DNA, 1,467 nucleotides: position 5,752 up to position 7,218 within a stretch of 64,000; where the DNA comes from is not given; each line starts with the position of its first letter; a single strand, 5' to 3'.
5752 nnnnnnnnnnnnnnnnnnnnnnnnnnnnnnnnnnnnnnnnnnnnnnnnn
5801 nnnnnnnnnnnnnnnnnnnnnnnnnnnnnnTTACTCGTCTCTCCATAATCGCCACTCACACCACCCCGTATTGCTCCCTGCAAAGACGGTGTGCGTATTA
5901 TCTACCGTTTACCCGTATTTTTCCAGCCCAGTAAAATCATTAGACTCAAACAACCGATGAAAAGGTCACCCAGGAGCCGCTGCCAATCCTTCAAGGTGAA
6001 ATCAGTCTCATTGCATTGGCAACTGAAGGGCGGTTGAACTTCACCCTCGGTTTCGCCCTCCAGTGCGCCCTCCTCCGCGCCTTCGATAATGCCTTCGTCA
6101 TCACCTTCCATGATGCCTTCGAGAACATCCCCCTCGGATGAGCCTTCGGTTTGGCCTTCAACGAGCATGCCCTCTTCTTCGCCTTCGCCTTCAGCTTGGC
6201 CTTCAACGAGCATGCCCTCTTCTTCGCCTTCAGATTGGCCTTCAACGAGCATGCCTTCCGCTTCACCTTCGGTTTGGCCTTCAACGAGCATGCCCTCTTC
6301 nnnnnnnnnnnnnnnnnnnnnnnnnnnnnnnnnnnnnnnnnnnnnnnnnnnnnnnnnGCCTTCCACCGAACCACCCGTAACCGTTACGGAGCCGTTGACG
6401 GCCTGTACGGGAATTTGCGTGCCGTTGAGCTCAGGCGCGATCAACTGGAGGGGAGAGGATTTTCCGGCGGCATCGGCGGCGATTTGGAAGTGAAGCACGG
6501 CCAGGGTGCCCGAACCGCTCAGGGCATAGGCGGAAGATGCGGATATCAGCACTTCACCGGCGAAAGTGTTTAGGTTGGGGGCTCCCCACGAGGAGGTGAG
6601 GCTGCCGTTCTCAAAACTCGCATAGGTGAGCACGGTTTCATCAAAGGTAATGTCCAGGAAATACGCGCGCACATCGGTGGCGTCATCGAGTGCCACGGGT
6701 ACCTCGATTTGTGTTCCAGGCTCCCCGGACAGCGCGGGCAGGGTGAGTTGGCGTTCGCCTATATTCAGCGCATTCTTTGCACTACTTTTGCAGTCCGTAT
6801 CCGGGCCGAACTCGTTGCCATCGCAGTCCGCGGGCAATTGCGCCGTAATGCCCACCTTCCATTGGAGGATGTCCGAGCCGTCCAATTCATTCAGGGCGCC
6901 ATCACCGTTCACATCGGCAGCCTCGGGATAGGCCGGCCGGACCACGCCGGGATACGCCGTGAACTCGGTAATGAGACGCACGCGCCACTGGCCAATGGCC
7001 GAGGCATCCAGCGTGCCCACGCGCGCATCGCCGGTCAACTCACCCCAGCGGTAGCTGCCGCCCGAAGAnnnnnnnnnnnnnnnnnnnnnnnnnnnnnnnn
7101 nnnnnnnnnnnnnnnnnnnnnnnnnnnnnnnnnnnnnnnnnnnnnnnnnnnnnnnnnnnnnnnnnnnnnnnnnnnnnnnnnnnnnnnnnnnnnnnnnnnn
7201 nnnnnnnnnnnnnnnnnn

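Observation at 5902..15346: Cellulosome-style cohesin/dockerin logic in a didermal bacterium: a 2,800-aa nine-module enzyme next to a two-cohesin membrane anchor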

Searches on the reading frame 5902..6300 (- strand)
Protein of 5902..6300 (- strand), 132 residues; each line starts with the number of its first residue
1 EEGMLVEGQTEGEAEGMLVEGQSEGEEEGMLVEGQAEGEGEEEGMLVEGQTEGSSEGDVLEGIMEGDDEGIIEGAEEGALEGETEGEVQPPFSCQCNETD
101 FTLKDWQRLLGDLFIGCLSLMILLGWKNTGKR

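Call 47: search_protein_families(library=ncbifam, proteins=[window:5902-6300:-], max_evalue=0.05)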
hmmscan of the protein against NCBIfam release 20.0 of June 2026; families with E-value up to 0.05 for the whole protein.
window:5902-6300:- (132 aa): 0 families

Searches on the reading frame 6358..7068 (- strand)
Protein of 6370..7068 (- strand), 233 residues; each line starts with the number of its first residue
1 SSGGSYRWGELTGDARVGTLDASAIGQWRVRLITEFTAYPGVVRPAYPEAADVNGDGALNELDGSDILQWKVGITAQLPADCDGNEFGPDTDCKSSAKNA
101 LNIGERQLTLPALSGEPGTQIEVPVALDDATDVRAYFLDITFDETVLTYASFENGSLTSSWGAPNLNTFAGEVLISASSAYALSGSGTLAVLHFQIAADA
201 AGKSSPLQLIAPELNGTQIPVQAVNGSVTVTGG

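Call 35: search_solved_structures(query=window:6370-7068:-, max_evalue=10, show_alignments=3)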
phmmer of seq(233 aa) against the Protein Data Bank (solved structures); distinct sequences matched with E-value up to 10: 8.
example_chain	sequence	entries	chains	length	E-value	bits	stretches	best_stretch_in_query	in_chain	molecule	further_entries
6kgc_A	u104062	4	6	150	2.3e-05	27.4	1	107-232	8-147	Probably cellulosomal scaffolding protein, secreted cellulose-binding and cohesin domain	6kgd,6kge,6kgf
6kg8_A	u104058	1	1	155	2.6e-05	27.2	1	107-232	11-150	Probably cellulosomal scaffolding protein, secreted cellulose-binding and cohesin domain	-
5nrm_A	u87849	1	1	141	0.002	21.1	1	108-211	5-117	Endoglucanase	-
5nrk_A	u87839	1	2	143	0.002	21.1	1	108-211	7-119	Endoglucanase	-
2xdh_A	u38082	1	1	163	0.24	14.3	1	115-201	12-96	COHESIN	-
3eup_A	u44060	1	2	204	0.44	13.4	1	57-101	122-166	Transcriptional regulator, TetR family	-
4uyp_A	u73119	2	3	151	0.58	13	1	108-199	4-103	Cellulosomal scaffoldin anchoring protein C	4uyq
4dh2_B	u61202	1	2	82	0.95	12.3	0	51-79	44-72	Dockerin type 1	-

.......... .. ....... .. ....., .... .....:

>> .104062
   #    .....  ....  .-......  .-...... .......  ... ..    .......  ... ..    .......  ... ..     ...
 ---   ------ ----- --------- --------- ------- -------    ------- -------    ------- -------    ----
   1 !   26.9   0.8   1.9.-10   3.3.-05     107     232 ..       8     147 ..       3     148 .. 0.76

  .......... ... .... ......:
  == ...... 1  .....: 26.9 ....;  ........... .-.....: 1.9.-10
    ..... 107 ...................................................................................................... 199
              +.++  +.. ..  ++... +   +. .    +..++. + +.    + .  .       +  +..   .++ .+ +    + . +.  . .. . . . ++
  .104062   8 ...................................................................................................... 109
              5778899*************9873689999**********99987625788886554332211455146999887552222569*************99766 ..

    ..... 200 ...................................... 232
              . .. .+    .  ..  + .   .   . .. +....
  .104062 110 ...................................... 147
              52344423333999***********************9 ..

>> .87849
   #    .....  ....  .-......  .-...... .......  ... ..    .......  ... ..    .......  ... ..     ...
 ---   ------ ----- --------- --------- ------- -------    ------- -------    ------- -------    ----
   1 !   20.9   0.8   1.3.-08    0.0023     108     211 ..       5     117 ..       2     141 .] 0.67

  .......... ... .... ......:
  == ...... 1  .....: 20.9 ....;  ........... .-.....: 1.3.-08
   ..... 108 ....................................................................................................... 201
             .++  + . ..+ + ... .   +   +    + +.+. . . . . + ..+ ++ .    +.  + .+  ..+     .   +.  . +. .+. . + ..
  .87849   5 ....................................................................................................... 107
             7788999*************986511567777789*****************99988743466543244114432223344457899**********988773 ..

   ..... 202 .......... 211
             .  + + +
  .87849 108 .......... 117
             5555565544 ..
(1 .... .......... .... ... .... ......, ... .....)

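Call 70: predict_structure(alignment_id=A5)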
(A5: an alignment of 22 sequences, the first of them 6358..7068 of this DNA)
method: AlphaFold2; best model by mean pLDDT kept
length: 237 residues; sequences in the alignment: 22
mean_pLDDT: 88.3   pTM: 0.82
mean pLDDT of the five models: 88.3, 87.0, 85.6, 82.4, 79.4
residues with pLDDT >= 90: 132; 70-90: 77; 50-70: 22; < 50: 6
segments of 3 or more residues with pLDDT < 50: 1-4
pLDDT, mean of each block of 10 residues (from residue 1): 65 87 90 80 71 86 87 87 86 61 87 98 98 95 98 98 95 94 96 98 98 90 98 71
secondary structure, 60 per line:
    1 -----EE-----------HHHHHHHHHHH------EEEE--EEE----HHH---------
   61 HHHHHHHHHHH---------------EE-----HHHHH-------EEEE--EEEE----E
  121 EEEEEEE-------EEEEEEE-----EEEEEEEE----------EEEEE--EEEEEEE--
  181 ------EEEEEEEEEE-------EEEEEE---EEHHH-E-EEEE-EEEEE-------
elements in order: H19-29 E36-39 E42-44 H61-71 H94-98 E106-109 E112-115 E120-127 E135-141 E147-154 E165-169 E172-178 E187-196 E204-209 E221-224 E226-230

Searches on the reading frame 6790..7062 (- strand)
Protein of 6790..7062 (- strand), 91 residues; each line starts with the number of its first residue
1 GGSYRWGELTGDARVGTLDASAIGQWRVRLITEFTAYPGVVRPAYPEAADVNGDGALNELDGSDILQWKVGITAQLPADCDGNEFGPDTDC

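Call 43: search_protein_families(library=pfam, alignment_id=A3, max_evalue=1)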
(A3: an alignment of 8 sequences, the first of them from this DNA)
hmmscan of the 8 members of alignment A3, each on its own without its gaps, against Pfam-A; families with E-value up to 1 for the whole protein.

A. member 1, seq(91 aa): 1 family
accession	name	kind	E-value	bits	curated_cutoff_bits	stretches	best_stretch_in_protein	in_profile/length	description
PF00404.24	Dockerin_1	-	0.00019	22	22.9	1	10-61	5-48/57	Dockerin type I domain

B. families by the number of members that match (of 8 scanned): 4 families
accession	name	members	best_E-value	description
PF00404.24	Dockerin_1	8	0.00019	Dockerin type I domain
PF13202.12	EF-hand_5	2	0.55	EF hand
PF00135.34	COesterase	1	0.0015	Carboxylesterase family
PF00036.39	EF-hand_1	1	0.76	EF hand domain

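Call 44: search_solved_structures(query=A3, max_evalue=10, show_alignments=3)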
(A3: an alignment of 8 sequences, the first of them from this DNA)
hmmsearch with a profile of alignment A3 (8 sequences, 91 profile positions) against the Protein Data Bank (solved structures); distinct sequences matched with E-value up to 10: 31.
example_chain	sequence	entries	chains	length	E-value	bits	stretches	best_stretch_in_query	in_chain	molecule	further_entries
4dh2_B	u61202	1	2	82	6.6e-08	36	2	49-81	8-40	Dockerin type 1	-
4uyp_B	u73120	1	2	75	4.5e-06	30.1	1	4-78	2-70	Cellulosomal scaffoldin adaptor protein B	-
4uyq_B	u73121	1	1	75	9e-06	29.1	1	4-78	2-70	Cellulosomal scaffoldin adaptor protein B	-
4fl4_A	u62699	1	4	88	3e-05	27.5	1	7-77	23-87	Glycoside hydrolase family 9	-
8zvk_A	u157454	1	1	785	6.7e-05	26.3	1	3-76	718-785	AaBgIC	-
5nrk_B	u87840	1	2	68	0.0011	22.4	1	5-36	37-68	DocCel5: Type I dockerin repeat domain from A. cellulolyticus family 5 endoglucanase WP_01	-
4cj0_A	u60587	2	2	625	0.0022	21.5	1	4-77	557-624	ENDOGLUCANASE D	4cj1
1clc_A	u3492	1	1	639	0.0023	21.4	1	4-77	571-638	ENDOGLUCANASE CELD; EC: 3.2.1.4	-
5nrm_B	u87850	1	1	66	0.0085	19.6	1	49-80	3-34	DocCel5: Type I dockerin repeat domain from A. cellulolyticus family 5 endoglucanase WP_01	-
1jfj_A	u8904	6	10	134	0.009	19.5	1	45-85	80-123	CALCIUM-BINDING PROTEIN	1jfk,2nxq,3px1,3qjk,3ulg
2m7n_A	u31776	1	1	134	0.0097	19.4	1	47-85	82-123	Calcium-binding protein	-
1daq_A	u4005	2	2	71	0.014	18.9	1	49-84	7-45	ENDOGLUCANASE SS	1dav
2mte_A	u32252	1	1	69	0.015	18.8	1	49-68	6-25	Cellulose 1,4-beta-cellobiosidase (reducing end) CelS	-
5n5p_B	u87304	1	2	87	0.024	18.2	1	6-73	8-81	Putative cellulosomal scaffoldin protein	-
1ohz_B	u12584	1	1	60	0.033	17.7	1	49-73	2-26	ENDO-1,4-BETA-XYLANASE Y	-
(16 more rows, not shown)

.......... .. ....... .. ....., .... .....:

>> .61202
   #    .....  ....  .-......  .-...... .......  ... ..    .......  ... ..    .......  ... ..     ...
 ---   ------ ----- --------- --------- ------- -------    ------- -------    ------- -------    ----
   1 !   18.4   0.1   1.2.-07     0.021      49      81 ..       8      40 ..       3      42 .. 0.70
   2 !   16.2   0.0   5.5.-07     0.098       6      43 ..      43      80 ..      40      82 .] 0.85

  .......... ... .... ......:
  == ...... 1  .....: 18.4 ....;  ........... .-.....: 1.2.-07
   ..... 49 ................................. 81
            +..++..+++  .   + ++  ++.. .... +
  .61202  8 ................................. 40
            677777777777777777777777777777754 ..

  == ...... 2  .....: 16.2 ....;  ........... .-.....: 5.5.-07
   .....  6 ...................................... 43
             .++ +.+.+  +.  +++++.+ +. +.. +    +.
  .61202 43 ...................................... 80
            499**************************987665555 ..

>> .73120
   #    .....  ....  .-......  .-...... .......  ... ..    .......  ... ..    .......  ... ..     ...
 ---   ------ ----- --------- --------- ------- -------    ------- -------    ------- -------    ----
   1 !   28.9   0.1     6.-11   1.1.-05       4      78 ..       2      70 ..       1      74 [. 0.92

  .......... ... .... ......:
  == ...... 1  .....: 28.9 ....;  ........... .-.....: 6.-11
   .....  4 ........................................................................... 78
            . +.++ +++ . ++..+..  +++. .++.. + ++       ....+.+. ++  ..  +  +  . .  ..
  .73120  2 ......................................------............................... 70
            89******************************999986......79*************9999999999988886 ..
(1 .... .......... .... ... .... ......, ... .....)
